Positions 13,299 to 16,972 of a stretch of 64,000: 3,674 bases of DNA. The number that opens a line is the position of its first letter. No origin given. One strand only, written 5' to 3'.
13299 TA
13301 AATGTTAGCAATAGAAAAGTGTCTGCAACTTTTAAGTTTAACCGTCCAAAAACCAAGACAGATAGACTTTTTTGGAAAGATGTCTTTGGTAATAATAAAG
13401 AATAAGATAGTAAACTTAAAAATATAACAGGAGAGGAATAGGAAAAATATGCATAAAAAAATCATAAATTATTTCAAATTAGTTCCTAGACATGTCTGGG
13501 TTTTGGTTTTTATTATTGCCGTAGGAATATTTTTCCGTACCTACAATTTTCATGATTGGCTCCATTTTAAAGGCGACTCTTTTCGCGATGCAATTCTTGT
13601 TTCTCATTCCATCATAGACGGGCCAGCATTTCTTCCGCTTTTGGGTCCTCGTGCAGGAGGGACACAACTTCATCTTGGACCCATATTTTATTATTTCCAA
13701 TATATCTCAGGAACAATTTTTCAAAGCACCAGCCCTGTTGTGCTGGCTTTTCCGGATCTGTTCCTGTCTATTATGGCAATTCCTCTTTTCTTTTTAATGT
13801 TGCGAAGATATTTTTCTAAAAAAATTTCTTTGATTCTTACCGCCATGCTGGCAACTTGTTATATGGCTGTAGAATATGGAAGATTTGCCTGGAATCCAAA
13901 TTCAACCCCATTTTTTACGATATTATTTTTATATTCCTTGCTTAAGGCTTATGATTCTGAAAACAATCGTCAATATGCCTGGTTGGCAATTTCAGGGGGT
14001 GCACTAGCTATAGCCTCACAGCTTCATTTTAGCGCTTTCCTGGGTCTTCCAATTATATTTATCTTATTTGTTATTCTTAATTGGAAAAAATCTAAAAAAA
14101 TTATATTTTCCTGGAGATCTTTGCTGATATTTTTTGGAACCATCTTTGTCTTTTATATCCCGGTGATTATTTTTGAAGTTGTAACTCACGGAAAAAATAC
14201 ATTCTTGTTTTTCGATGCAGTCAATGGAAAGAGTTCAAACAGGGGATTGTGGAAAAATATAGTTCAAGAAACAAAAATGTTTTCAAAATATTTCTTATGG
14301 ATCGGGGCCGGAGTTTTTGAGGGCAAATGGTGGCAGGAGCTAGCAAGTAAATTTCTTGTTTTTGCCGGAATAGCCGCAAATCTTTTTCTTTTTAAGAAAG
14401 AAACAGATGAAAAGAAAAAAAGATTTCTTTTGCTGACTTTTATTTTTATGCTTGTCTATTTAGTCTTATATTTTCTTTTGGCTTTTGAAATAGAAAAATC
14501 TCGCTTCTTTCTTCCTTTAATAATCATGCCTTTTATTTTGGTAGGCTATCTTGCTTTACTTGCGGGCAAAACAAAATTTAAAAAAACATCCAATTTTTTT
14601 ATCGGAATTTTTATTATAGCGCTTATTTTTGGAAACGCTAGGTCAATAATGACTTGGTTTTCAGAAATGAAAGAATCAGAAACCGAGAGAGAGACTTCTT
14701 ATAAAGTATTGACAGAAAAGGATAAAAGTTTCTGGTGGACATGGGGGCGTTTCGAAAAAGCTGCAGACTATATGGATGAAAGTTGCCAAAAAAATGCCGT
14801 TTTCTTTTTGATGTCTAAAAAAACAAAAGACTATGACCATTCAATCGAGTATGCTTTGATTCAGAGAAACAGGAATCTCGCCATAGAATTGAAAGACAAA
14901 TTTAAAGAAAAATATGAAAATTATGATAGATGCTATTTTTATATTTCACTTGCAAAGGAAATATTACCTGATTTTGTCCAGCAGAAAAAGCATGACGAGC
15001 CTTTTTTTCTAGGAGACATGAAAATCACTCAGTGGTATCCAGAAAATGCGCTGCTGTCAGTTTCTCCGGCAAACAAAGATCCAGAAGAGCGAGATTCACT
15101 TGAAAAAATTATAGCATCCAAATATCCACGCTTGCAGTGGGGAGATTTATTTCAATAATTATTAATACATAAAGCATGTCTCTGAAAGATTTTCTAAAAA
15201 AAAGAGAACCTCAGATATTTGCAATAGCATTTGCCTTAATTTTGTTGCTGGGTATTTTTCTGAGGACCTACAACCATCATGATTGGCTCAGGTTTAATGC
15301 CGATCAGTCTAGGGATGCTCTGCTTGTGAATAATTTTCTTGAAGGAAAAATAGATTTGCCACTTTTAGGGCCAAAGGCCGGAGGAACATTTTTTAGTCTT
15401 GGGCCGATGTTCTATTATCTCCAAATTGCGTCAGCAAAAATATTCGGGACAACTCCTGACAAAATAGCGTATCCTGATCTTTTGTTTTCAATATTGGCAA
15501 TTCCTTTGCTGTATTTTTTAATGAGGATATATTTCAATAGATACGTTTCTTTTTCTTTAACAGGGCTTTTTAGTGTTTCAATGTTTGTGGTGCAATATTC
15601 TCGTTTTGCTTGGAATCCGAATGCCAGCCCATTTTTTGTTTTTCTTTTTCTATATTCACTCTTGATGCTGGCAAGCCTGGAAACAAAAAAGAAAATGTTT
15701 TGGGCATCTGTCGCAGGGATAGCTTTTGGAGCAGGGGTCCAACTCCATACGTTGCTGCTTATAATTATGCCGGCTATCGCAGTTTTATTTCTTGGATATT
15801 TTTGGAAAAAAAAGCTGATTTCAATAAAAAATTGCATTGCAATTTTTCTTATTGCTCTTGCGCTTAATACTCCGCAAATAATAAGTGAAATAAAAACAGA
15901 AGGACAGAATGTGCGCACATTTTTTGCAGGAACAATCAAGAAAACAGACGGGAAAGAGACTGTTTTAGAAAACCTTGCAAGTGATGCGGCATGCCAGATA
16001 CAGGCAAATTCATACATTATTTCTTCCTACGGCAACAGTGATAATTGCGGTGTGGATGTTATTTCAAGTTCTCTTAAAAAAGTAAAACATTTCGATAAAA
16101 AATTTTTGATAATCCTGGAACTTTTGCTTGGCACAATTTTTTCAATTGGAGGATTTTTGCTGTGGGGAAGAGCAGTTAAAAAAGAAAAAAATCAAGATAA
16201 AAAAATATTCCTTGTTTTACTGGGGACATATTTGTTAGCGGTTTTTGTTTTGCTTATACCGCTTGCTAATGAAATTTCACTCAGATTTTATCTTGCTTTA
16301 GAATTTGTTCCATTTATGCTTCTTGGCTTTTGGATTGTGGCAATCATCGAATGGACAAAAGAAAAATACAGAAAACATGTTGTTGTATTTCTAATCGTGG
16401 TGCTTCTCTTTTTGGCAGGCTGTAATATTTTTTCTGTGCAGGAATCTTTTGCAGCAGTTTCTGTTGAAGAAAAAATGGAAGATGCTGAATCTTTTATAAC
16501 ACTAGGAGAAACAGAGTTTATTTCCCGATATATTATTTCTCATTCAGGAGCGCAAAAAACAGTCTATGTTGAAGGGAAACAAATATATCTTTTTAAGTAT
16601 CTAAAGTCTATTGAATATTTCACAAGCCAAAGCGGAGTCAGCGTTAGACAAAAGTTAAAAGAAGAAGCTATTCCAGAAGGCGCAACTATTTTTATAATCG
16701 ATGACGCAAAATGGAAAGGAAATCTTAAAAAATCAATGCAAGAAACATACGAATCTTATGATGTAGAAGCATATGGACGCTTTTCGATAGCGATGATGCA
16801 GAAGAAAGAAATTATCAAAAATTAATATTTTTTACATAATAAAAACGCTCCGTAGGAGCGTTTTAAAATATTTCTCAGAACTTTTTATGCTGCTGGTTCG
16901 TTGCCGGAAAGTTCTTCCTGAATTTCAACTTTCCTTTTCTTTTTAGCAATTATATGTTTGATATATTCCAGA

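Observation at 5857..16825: Array of four paralogous GT-C (ArnT/PMT-like) membrane glycosyltransferases with a conserved N-terminal core and divergent C-terminal domains, plus a fifth DE-motif GT-C on the opposite strand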

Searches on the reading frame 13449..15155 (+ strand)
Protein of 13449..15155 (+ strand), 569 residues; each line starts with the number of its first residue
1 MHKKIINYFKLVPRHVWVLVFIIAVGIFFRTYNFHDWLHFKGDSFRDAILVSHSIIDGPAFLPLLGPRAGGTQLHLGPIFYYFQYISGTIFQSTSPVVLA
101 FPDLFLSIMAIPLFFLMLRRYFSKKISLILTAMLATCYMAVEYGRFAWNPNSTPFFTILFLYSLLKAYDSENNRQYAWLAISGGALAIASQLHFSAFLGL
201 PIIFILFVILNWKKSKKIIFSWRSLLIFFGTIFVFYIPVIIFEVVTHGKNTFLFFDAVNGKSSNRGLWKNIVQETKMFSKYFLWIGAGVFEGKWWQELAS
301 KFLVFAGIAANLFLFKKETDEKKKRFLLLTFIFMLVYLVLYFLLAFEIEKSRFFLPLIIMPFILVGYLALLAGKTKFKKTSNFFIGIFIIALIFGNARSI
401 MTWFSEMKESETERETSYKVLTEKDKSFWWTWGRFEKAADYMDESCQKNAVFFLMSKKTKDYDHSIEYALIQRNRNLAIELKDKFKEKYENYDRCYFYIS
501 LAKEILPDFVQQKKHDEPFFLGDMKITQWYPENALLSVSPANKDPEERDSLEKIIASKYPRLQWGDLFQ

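Call 5: search_protein_families(library=pfam, proteins=[window:13449-15155:+], max_evalue=0.01)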
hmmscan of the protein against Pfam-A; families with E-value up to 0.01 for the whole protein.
window:13449-15155:+ (569 aa): 2 families
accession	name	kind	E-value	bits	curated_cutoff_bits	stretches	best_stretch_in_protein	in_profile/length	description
PF13231.12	PMT_2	-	2e-08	35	26.1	1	78-228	4-150/160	Dolichyl-phosphate-mannose-protein mannosyltransferase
PF14897.12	EpsG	-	1.5e-05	24.7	30.1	1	18-395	6-310/326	EpsG family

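Call 6: search_protein_families(library=ncbifam, proteins=[window:13449-15155:+], max_evalue=0.001)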
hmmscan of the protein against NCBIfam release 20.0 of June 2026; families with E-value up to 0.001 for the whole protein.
window:13449-15155:+ (569 aa): 1 family
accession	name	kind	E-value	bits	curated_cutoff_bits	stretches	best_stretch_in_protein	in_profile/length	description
TIGR03663.1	TIGR03663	subfamily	5.5e-11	42.1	126.25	1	77-411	52-381/435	flippase activity-associated protein Agl23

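Call 9: find_homologous_proteins(query=window:13449-15155:+)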
Query window:13449-15155:+ (569 aa): 481 proteins with E <= 0.001 among 8000 candidates; the best 120 are listed.
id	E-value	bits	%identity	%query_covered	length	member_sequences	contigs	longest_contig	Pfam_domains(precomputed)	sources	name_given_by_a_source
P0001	0.0e+0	1284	100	100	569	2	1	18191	PF13231.13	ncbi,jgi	-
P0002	2.8e-220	751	59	99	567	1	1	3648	PF13231.13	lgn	-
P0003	1.2e-215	736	57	100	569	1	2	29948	PF02366.25,PF13231.13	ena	-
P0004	8.6e-211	720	55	100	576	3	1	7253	PF13231.13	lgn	-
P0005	7.9e-208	710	58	100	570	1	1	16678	-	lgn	-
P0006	3.4e-202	691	54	100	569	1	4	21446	PF02366.25,PF13231.13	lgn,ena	-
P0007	3.1e-200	685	56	98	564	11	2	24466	PF18900.7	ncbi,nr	ncbi:MAG TPA: hypothetical protein PLF30_03665 [Candidatus Moranbacteria bacterium]|nr:hypothetical 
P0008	6.5e-200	684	57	93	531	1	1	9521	PF13231.13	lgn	-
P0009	1.1e-198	680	54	100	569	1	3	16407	-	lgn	-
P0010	5.9e-182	625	51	98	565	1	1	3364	PF13231.13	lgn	-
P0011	9.7e-165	568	46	97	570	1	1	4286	PF13231.13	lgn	-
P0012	1.9e-154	534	45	99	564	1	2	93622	PF13231.13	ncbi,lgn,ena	-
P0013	9.2e-154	531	45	100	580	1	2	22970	-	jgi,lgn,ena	-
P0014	1.4e-152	528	55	77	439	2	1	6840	-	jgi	-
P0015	4.6e-147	509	44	99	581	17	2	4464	PF13231.13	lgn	-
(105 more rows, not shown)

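Call 20: predict_structure(alignment_id=A2)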
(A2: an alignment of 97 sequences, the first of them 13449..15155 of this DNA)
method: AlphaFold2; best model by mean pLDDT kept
length: 569 residues; sequences in the alignment: 97
mean_pLDDT: 92.8   pTM: 0.93
mean pLDDT of the five models: 92.8, 92.4, 92.1, 92.1, 92.0
residues with pLDDT >= 90: 473; 70-90: 68; 50-70: 22; < 50: 6
segments of 3 or more residues with pLDDT < 50: 420-425
pLDDT, mean of each block of 10 residues (from residue 1): 94 97 98 95 92 97 93 92 98 97 97 98 98 98 84 97 98 96 98 95 98 96 97 98 96 91 81 93 96 95 97 98 98 96 78 95 98 96 97 98 93 65 60 97 95 95 96 92 86 93 94 96 96 73 69 91 93
secondary structure, 60 per line:
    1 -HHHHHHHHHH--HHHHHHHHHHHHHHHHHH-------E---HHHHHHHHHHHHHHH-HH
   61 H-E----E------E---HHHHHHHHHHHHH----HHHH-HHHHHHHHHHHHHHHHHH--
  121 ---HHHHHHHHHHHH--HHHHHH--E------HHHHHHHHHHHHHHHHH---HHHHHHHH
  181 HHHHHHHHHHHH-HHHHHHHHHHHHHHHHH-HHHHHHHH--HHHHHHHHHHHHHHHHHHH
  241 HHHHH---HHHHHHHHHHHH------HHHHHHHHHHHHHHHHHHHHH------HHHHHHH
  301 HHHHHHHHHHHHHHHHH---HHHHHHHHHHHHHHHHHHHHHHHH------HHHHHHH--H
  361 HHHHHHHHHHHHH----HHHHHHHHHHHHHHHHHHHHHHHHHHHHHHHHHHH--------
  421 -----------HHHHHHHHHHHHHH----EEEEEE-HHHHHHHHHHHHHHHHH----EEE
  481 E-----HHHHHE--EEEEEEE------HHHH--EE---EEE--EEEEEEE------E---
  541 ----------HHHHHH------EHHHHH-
elements in order: H2-11 H14-31 H43-57 H79-91 H96-99 H101-118 H124-135 H138-143 H153-169 H173-192 H194-210 H212-219 H222-245 H249-260 H267-287 H294-317 H321-344 H351-357 H360-373 H378-412 H432-445 E450-455 H457-473 E478-481 H487-491 E495-501 H508-511 E519-521 E524-530 H551-556 H564-568

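Call 22: search_solved_structures(query=A2, max_evalue=1, show_alignments=2)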
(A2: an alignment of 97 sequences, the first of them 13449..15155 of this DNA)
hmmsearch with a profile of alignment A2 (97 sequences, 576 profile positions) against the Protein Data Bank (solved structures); distinct sequences matched with E-value up to 1: 1.
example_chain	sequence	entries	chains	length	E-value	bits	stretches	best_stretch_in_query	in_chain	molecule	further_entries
8y9z_B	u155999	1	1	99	0.6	11.7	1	292-345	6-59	Bacteriorhodopsin-I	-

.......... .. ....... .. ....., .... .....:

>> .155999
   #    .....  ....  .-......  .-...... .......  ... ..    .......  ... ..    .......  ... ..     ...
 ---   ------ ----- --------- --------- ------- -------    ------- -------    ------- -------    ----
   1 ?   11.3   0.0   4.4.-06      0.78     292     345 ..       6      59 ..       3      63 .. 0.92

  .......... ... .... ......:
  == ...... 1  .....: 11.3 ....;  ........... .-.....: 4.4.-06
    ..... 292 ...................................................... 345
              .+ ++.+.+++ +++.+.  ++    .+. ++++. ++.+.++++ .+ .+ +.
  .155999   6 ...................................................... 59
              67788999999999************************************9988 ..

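Call 23: fold_search(model_id=the predicted structure, library=pdb)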
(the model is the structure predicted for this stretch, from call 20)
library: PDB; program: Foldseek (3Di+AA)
matches with E <= 10: 367; with E <= 0.001: 24
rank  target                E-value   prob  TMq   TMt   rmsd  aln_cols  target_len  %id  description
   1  3waj                  1.9e-08  1.00  0.48  0.36  12.3       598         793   15  Crystal structure of the Archaeoglobus fulgidus oligosaccharyltransferase (O29867_ARCFU) complex with Zn and sulfate (released 2013-10-30)
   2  7e9s_A                3.2e-08  1.00  0.48  0.34  12.1       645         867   15  Archaeal oligosaccharyltransferase AglB from Archaeoglobus fulgidus in complex with an inhibitory peptide and a dolich (released 2021-09-08)
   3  5gmy_A                6.4e-08  1.00  0.47  0.34  13.3       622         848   16  Crystal structure of the Archaeoglobus fulgidus oligosaccharyltransferase (O29867_ARCFU) tethered with an acceptor pep (released 2017-02-01)
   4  3wak                  1.3e-07  1.00  0.46  0.32  14.1       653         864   14  Crystal structure of the Archaeoglobus fulgidus oligosaccharyltransferase (O29867_ARCFU) in the apo form (released 2013-10-30)
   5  6s7o_A                3.2e-07  1.00  0.49  0.44  11.3       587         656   13  Cryo-EM structure of human oligosaccharyltransferase complex OST-A (released 2019-12-18)
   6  5ezm                  3.4e-07  1.00  0.52  0.55   9.4       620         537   10  Crystal Structure of ArnT from Cupriavidus metallidurans in the apo state (released 2016-02-17)
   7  8pn9_A                6.5e-07  1.00  0.48  0.43  11.1       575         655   14  Structure of human oligosaccharyltransferase OST-A complex bound to NGI-1 (released 2024-05-08)
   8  8b6l_I                8.8e-07  1.00  0.46  0.40  11.9       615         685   13  Subtomogram average of the human Sec61-TRAP-OSTA-translocon (released 2022-12-07)
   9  9n9j_I                3.1e-06  1.00  0.42  0.36  13.1       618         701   13  Structure of a GRP94 folding intermediate engaged with a CCDC134- and FKBP11-bound secretory translocon (released 2025-11-19)
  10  6s7t_A                4.1e-06  1.00  0.47  0.40  10.9       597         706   14  Cryo-EM structure of human oligosaccharyltransferase complex OST-B (released 2019-12-18)
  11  7oci_F                9.4e-06  1.00  0.50  0.45  10.0       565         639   11  Cryo-EM structure of yeast Ost6p containing oligosaccharyltransferase complex (released 2022-02-16)
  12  8agc_A                9.4e-06  1.00  0.45  0.39  12.8       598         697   11  Structure of yeast oligosaccharylransferase complex with lipid-linked oligosaccharide and non-acceptor peptide bound (released 2022-12-07)
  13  6ftg_5                1.0e-05  1.00  0.46  0.41  14.8       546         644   15  Subtomogram average of OST-containing ribosome-translocon complexes from canine rough microsomal membranes (released 2018-03-21)
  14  6ezn_F                1.7e-05  1.00  0.49  0.44  12.3       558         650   10  Cryo-EM structure of the yeast oligosaccharyltransferase (OST) complex (released 2018-01-17)
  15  9s6t_A                3.1e-05  1.00  0.52  0.60   7.0       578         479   11  Ternary cryo-EM structure of chicken ALG12 with Dol25-PP-GlcNAc2Man7, Dol25-P-Man, and Fab (released 2026-03-18)
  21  6p25_B                2.1e-04  1.00  0.32  0.26   6.2       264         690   16  Structure of S. cerevisiae protein O-mannosyltransferase Pmt1-Pmt2 complex bound to the sugar donor and a peptide acce (released 2019-07-10)
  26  6p25_A                2.5e-03  1.00  0.34  0.27   3.7       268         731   16  Structure of S. cerevisiae protein O-mannosyltransferase Pmt1-Pmt2 complex bound to the sugar donor and a peptide acce (released 2019-07-10)
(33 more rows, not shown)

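Call 47: search_protein_representatives(alignment_id=A2)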
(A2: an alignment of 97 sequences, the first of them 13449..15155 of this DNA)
Query: 97 sequences, 576 profile positions. Proteins with E-value up to 0.001 (for the whole library): 4339; up to 1e-10: 1856; up to 1e-30: 588. The best 150 are listed.
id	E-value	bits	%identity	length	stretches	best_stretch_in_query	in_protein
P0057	1.2e-226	770.2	-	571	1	9-574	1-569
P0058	5.3e-226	768.0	-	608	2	173-575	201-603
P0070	1.2e-218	743.8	-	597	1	11-575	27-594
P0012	2.2e-217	739.6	-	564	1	1-571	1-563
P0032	2.9e-217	739.2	-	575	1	3-574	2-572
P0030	9.8e-214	727.5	-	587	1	6-574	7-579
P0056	8.5e-212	721.1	-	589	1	2-574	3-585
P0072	8.3e-211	717.9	-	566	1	7-575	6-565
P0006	8.2e-210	714.6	-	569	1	2-572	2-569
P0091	3.3e-203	692.8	-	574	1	12-575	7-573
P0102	1.1e-202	691.0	-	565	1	7-575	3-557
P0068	3.3e-202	689.5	-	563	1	7-572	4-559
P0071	9.2e-202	688.0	-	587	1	8-574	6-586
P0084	1.5e-197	674.1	-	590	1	8-572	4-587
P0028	7.5e-197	671.8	-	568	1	7-571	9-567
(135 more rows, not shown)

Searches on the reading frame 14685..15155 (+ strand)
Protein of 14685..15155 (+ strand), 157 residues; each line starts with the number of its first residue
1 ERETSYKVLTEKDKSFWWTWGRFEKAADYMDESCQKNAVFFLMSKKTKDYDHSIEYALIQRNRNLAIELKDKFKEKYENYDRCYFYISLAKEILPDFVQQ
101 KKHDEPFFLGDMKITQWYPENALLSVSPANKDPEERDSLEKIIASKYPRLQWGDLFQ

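Call 54: predict_structure(alignment_id=A4)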
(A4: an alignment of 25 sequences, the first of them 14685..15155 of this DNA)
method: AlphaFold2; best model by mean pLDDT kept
length: 157 residues; sequences in the alignment: 25
mean_pLDDT: 83.7   pTM: 0.69
mean pLDDT of the five models: 83.7, 82.1, 82.1, 81.8, 78.4
residues with pLDDT >= 90: 94; 70-90: 33; 50-70: 13; < 50: 17
segments of 3 or more residues with pLDDT < 50: 1-10, 125-127, 130-132
pLDDT, mean of each block of 10 residues (from residue 1): 43 76 98 95 95 97 93 87 96 96 97 96 57 60 77 72
secondary structure, 60 per line:
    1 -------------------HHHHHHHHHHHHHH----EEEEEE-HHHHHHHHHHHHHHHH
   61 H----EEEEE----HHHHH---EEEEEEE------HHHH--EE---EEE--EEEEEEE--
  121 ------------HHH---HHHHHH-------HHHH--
elements in order: H20-33 E38-43 H45-61 E66-70 H75-79 E83-89 H96-99 E107-109 E112-118 H139-144 H152-155

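Call 56: fold_search(model_id=the predicted structure, library=pdb)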
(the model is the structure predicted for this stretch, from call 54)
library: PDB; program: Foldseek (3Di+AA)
matches with E <= 10: 1173; with E <= 0.001: 0
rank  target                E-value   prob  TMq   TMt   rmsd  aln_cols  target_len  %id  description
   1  4p82                  4.0e-02  0.77  0.26  0.23   8.5        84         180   11  Structure of PyrR protein from Bacillus subtilis (released 2014-12-17)
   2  2esr_A                4.5e-02  0.72  0.26  0.26   9.3       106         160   17  conserved hypothetical protein- streptococcus pyogenes (released 2006-02-07)
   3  2fhp_A                4.5e-02  0.72  0.26  0.23   9.1        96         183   12  Crystal Structure of Putative Methylase from Enterococcus faecalis (released 2006-02-07)
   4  2fhp_B                4.8e-02  0.75  0.27  0.24   9.3        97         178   18  Crystal Structure of Putative Methylase from Enterococcus faecalis (released 2006-02-07)
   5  6bnj_B                4.8e-02  0.69  0.28  0.22   5.3        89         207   13  Human hypoxanthine guanine phosphoribosyltransferase in complex with [3R,4R]-4-guanin-9-yl-3-((R)-2-hydroxy-2-phosphon (released 2017-12-06)
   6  6m1c                  7.1e-02  0.41  0.32  0.29   6.7       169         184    6  Crystal structure of RsmD methyltransferase of M. tuberculosis in complex with sinefungin reveals key interactions (released 2021-06-02)
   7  2ift_B                7.6e-02  0.44  0.24  0.23   7.5        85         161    9  Crystal structure of putative methylase HI0767 from Haemophilus influenzae. NESG target IR102. (released 2006-10-10)
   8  2fpo_F                9.2e-02  0.28  0.21  0.19   8.6       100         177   10  Putative methyltransferase yhhF from Escherichia coli. (released 2006-02-28)
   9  5hia_D                1.0e-01  0.72  0.28  0.23   5.0        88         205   16  Human hypoxanthine-guanine phosphoribosyltransferase in complex with [3R,4R]-4-guanin-9-yl-3-((S)-2-hydroxy-2-phosphon (released 2017-01-18)
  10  1nve_B                1.1e-01  0.85  0.29  0.13   5.8        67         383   12  Crystal structure of 3-dehydroquinate synthase (DHQS) in complex with ZN2+ and NAD (released 2003-03-18)
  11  1zuw_B                1.1e-01  0.84  0.27  0.18   5.7        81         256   15  Crystal structure of B.subtilis glutamate racemase (RacE) with D-Glu (released 2005-12-06)
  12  4ijq_B                1.1e-01  0.57  0.27  0.22   5.1        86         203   20  Human hypoxanthine-guanine phosphoribosyltransferase in complex with [(2-((Guanine-9H-yl)methyl)propane-1,3-diyl)bis(o (released 2013-03-27)
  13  2ift_A                1.1e-01  0.35  0.23  0.21   8.4        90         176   10  Crystal structure of putative methylase HI0767 from Haemophilus influenzae. NESG target IR102. (released 2006-10-10)
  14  1zuw_A                1.2e-01  0.89  0.27  0.17   6.1        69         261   14  Crystal structure of B.subtilis glutamate racemase (RacE) with D-Glu (released 2005-12-06)
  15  4rad_E                1.2e-01  0.69  0.27  0.21   7.8        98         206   13  Aza-acyclic nucleoside phosphonates containing a second phosphonate group as inhibitors of the human, Plasmodium falci (released 2015-01-07)
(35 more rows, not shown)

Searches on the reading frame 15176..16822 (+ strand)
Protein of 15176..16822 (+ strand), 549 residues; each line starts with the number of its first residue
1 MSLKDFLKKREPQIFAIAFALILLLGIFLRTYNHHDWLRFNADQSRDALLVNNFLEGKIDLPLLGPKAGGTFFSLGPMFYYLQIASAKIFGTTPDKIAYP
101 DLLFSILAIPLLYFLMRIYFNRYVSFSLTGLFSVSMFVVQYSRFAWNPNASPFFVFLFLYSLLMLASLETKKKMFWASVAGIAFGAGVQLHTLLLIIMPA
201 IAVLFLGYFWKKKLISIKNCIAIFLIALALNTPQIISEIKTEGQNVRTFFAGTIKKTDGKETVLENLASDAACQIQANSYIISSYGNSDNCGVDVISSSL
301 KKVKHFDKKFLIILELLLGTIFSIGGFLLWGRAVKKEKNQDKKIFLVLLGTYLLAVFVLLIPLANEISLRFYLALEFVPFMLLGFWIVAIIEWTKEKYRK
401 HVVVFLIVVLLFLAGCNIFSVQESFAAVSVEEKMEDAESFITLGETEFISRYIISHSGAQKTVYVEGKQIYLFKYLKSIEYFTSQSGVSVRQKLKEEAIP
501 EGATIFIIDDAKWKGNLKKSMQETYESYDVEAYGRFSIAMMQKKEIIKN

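Call 5: search_protein_families(library=pfam, proteins=[window:15176-16822:+], max_evalue=0.01)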
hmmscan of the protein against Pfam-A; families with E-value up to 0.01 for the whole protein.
window:15176-16822:+ (549 aa): 1 family
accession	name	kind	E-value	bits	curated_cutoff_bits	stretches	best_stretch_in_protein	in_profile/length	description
PF13231.12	PMT_2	-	1.5e-11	45.2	26.1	1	76-235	3-158/160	Dolichyl-phosphate-mannose-protein mannosyltransferase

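Call 6: search_protein_families(library=ncbifam, proteins=[window:15176-16822:+], max_evalue=0.001)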
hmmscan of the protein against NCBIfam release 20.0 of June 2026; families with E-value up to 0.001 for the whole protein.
window:15176-16822:+ (549 aa): 1 family
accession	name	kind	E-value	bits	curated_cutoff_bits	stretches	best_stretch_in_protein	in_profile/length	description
TIGR03663.1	TIGR03663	subfamily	1.6e-09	37.3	126.25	1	76-438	52-381/435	flippase activity-associated protein Agl23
